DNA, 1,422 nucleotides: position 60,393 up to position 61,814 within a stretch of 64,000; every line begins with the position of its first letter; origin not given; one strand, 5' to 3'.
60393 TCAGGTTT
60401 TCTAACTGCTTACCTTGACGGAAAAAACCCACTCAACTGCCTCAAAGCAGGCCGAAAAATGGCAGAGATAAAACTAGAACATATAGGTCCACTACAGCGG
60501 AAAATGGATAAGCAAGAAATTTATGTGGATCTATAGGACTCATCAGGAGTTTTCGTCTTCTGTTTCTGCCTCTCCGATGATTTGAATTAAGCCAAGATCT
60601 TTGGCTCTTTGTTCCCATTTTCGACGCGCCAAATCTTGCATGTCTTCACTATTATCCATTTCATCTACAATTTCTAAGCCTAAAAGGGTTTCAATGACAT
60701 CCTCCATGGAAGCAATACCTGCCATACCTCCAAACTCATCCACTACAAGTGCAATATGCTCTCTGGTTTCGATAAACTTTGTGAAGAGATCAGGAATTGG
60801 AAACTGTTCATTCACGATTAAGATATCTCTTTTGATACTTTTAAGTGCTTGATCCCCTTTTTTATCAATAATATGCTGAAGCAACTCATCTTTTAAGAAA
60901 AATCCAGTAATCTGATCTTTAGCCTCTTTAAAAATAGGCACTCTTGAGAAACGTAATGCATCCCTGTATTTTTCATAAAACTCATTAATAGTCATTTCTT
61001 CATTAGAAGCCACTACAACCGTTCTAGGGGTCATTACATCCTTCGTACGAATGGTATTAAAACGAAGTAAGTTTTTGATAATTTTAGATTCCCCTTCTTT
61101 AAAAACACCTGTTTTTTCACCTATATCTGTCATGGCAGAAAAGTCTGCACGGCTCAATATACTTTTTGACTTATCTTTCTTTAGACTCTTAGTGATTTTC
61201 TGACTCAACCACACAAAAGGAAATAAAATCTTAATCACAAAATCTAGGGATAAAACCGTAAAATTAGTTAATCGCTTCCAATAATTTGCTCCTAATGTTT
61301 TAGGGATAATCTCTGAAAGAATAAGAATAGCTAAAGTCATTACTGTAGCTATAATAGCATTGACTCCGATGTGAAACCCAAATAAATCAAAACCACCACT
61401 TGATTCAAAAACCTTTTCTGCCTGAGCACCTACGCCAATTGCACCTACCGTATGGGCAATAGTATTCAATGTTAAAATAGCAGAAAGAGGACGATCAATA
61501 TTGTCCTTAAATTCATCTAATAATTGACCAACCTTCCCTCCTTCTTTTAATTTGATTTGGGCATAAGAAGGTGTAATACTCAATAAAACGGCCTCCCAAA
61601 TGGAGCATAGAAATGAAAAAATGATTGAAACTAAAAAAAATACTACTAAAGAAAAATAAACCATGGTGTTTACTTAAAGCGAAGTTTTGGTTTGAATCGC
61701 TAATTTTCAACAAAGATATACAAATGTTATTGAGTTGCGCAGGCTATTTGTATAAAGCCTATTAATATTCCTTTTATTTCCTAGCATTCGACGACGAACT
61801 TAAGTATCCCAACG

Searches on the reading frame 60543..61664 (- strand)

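Call 53: search_protein_families(library=pfam, proteins=[window:60543-61664:-], max_evalue=0.0001)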
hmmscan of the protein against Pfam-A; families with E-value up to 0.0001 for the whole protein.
window:60543-61664:- (373 aa): 2 families
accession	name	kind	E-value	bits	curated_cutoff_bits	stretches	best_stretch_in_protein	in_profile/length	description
PF01595.25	CNNM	-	5.1e-27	95.1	28.4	1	10-192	3-181/181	Cyclin M transmembrane N-terminal domain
PF00571.33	CBS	-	2.8e-09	37.6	24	1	277-328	4-56/57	CBS domain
